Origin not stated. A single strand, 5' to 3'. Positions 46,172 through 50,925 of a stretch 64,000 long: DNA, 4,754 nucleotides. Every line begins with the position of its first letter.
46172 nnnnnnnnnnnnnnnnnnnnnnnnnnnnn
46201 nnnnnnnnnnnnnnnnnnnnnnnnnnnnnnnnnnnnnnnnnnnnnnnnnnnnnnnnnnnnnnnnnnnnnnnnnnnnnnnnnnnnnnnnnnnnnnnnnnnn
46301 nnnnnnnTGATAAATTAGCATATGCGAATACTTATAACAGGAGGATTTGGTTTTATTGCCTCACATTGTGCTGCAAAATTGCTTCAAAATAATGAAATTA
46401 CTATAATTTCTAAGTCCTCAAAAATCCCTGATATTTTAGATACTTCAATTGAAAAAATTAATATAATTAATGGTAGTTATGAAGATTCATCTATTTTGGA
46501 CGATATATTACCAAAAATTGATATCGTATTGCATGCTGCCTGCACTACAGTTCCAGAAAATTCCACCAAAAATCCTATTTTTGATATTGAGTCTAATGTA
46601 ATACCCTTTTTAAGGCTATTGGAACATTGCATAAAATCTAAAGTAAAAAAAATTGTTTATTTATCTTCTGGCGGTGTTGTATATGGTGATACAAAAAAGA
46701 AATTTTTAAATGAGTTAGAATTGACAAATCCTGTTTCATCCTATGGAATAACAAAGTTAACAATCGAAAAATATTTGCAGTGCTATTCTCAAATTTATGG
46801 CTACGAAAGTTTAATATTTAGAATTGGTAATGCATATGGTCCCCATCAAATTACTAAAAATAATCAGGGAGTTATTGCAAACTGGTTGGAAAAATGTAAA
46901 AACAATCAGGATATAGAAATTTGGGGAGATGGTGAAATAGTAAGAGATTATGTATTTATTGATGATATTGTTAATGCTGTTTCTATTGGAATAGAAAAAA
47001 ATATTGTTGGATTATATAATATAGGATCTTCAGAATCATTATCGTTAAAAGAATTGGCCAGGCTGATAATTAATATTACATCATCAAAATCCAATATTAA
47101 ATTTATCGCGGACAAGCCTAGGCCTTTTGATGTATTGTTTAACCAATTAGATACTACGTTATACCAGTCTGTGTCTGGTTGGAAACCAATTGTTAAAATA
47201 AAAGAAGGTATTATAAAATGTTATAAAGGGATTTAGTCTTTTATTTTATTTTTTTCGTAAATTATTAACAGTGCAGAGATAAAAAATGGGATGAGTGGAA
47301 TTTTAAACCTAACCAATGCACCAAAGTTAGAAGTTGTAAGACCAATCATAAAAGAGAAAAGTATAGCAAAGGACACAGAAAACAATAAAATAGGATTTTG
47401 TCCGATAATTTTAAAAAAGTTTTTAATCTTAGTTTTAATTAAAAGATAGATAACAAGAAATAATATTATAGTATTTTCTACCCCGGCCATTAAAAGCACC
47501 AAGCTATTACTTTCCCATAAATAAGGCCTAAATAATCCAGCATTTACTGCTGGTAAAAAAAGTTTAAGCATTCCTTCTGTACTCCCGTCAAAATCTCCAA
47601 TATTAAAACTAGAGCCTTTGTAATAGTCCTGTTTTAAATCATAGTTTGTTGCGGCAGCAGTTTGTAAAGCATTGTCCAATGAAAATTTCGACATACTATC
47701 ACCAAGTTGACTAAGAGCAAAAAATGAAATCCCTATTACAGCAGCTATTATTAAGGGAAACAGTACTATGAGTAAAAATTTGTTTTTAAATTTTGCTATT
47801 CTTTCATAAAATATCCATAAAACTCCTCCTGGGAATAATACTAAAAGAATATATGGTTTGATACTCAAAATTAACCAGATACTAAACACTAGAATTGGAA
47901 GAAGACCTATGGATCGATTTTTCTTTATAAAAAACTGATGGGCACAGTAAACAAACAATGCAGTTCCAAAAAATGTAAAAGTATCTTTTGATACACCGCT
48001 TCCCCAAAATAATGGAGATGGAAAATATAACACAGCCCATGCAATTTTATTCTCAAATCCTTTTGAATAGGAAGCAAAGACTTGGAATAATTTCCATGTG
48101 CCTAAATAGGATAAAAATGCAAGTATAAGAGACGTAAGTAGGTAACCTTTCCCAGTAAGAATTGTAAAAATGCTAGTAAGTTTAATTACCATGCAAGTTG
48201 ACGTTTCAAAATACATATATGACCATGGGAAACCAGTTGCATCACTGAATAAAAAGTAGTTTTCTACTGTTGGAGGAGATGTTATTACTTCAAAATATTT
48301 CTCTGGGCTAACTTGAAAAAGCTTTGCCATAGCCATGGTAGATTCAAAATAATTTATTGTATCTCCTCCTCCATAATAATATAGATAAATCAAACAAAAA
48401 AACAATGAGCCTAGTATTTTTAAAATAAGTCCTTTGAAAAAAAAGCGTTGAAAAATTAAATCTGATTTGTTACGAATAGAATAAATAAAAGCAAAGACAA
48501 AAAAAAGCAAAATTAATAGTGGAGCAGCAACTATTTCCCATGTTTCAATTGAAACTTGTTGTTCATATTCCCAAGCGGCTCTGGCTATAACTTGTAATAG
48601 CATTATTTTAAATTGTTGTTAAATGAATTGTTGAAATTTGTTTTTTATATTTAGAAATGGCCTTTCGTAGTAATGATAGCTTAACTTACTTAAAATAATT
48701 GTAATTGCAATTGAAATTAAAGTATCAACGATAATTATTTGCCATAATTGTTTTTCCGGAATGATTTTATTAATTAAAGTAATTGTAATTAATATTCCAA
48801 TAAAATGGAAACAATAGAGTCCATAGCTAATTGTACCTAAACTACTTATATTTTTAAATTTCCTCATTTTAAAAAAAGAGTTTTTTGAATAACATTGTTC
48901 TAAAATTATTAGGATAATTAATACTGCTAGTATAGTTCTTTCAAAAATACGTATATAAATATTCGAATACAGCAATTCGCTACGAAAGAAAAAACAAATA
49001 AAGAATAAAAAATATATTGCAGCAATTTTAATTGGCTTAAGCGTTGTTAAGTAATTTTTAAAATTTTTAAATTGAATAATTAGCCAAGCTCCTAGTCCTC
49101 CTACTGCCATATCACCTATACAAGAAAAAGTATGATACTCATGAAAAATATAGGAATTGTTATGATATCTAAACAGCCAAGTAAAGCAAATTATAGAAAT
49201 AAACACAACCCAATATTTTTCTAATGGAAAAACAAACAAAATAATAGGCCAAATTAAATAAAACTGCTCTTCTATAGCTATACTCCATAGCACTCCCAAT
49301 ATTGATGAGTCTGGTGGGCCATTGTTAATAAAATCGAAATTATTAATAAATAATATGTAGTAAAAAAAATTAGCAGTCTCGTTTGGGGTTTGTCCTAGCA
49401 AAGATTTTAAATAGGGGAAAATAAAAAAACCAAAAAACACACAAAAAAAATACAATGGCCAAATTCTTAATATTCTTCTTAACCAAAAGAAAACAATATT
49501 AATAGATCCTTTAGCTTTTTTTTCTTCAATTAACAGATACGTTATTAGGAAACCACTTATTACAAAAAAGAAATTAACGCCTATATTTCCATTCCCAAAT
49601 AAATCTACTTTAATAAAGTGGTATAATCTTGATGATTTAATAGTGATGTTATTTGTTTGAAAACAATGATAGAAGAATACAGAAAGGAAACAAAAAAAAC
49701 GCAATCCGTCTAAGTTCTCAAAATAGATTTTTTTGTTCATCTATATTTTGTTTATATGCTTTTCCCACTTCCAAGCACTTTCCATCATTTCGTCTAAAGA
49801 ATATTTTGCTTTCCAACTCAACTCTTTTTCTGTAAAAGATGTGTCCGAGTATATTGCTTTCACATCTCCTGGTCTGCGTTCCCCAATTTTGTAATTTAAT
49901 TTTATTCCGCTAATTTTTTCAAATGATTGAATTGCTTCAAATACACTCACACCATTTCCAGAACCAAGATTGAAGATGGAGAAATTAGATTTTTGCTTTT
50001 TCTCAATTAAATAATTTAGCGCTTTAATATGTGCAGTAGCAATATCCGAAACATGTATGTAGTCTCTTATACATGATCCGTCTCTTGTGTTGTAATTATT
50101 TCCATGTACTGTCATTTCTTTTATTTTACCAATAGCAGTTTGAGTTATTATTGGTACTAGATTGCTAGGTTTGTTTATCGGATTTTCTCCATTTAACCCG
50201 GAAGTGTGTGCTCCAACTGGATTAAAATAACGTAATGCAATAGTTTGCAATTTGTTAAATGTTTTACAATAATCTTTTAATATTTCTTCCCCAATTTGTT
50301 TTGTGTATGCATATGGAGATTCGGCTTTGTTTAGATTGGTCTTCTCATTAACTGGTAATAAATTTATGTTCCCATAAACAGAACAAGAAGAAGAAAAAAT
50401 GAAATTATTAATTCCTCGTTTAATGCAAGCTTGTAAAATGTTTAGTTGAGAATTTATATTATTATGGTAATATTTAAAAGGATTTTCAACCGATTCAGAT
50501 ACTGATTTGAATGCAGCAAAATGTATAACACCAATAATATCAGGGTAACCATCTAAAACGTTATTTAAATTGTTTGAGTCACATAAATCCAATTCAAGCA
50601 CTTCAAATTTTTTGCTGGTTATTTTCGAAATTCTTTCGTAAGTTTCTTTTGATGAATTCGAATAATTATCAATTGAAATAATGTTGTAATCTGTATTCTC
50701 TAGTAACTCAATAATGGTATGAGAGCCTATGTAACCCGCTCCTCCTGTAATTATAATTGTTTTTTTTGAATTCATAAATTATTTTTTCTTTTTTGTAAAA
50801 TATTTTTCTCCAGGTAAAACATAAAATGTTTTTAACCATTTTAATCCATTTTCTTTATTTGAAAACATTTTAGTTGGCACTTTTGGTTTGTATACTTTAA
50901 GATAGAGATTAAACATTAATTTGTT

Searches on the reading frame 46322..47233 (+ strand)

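Call 13: search_protein_families(library=ncbifam, proteins=[window:46322-47233:+], max_evalue=0.00001)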
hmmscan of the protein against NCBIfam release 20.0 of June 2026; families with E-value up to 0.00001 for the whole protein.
window:46322-47233:+ (304 aa): 23 families
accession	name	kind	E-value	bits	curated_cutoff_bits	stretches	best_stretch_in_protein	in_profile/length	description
TIGR01181.1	dTDP_gluc_dehyt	equivalog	2.5e-35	122.1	365.1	1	2-299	1-306/321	dTDP-glucose 4,6-dehydratase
TIGR01179.1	galE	equivalog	2.4e-34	118.6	262.3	1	2-292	1-312/332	UDP-glucose 4-epimerase GalE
TIGR02197.1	heptose_epim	equivalog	6.6e-32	110.9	274.6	1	3-297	1-306/316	ADP-glyceromanno-heptose 6-epimerase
TIGR04180.1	EDH_00030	hypoth_equivalog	6.9e-26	91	475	1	3-289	1-294/297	NAD-dependent 4,6-dehydratase LegB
NF011728.1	PRK15181.1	equivalog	3.3e-21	75.7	760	1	2-301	17-334/348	Vi polysaccharide biosynthesis UDP-N-acetylglucosaminuronic acid C-4 epimerase TviC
NF007956.0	PRK10675.1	subfamily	1.3e-20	73.8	394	1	1-243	1-270/338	UDP-glucose 4-epimerase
NF008360.0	PRK11150.1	equivalog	5e-19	68.6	452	1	3-296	2-298/310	ADP-glyceromanno-heptose 6-epimerase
NF047922.1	GDPFucSynFcl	equivalog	8.8e-19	68.1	500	1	68-302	57-299/308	GDP-L-fucose synthase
NF007490.0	PRK10084.1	subfamily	1e-13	51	649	1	1-300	1-330/361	dTDP-glucose 4,6-dehydratase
NF043036.1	ErythonDh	equivalog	2.1e-13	50.2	325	1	1-157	1-165/321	D-erythronate dehydrogenase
NF007582.0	PRK10217.1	equivalog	4.6e-13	49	698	1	2-247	3-264/355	dTDP-glucose 4,6-dehydratase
TIGR03589.1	PseB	equivalog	9.5e-12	44.5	407.75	1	3-252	7-243/324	UDP-N-acetylglucosamine 4,6-dehydratase (inverting)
TIGR01214.1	rmlD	equivalog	1.1e-11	44.4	224.05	1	2-257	1-230/285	dTDP-4-dehydrorhamnose reductase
NF008872.0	PRK11908.1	equivalog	7.3e-11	41.7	294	1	2-284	3-302/349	bifunctional UDP-4-keto-pentose/UDP-xylose synthase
TIGR03466.1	HpnA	hypoth_equivalog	3.4e-09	36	367.65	1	1-259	1-252/327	hopanoid-associated sugar epimerase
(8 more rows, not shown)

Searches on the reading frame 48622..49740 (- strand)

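Call 13: search_protein_families(library=ncbifam, proteins=[window:48622-49740:-], max_evalue=0.00001)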
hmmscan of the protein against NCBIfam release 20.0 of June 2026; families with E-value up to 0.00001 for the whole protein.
window:48622-49740:- (373 aa): 0 families

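Call 26: search_protein_families(library=pfam, proteins=[window:48622-49740:-], max_evalue=0.00001)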
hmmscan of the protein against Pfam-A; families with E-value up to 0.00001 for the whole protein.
window:48622-49740:- (373 aa): 1 family
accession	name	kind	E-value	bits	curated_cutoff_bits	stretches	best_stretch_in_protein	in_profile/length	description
PF01757.29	Acyl_transf_3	-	1.5e-24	87.1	31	1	8-350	2-324/326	Acyltransferase domain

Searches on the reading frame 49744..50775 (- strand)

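Call 13: search_protein_families(library=ncbifam, proteins=[window:49744-50775:-], max_evalue=0.00001)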
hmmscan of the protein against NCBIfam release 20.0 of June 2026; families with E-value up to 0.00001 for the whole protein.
window:49744-50775:- (344 aa): 23 families
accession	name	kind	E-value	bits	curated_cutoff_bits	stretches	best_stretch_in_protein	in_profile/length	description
TIGR01179.1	galE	equivalog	5.6e-114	380.4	262.3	1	7-342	2-329/332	UDP-glucose 4-epimerase GalE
NF007956.0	PRK10675.1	subfamily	4e-94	315.5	394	1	7-339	3-330/338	UDP-glucose 4-epimerase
TIGR01181.1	dTDP_gluc_dehyt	equivalog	2.6e-33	115.4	365.1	1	7-338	2-311/321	dTDP-glucose 4,6-dehydratase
TIGR04180.1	EDH_00030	hypoth_equivalog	3.2e-31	108.5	475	1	7-326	1-297/297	NAD-dependent 4,6-dehydratase LegB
TIGR02197.1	heptose_epim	equivalog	7.1e-29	101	274.6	1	7-283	1-254/316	ADP-glyceromanno-heptose 6-epimerase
NF011728.1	PRK15181.1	equivalog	4.8e-21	75.1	760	1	4-338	15-337/348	Vi polysaccharide biosynthesis UDP-N-acetylglucosaminuronic acid C-4 epimerase TviC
NF043036.1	ErythonDh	equivalog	4.6e-17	62.2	325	1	7-182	3-182/321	D-erythronate dehydrogenase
TIGR02622.1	CDP_4_6_dhtase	equivalog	7.2e-17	61.6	278.45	1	3-341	3-333/352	CDP-glucose 4,6-dehydratase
NF047922.1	GDPFucSynFcl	equivalog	1.8e-15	57.2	500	1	61-337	36-300/308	GDP-L-fucose synthase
NF007490.0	PRK10084.1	subfamily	1.1e-14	54.3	649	1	7-337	3-333/361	dTDP-glucose 4,6-dehydratase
NF007582.0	PRK10217.1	equivalog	1.1e-14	54.3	698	1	5-277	2-258/355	dTDP-glucose 4,6-dehydratase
TIGR03589.1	PseB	equivalog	1.2e-14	54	407.75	1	1-139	1-134/324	UDP-N-acetylglucosamine 4,6-dehydratase (inverting)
TIGR01472.1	gmd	equivalog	8.2e-13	48.3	415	1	6-332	2-332/342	GDP-mannose 4,6-dehydratase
NF008872.0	PRK11908.1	equivalog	2.3e-12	46.6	294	1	5-286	2-268/349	bifunctional UDP-4-keto-pentose/UDP-xylose synthase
NF008360.0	PRK11150.1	equivalog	5.6e-12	45.5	452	1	7-281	2-245/310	ADP-glyceromanno-heptose 6-epimerase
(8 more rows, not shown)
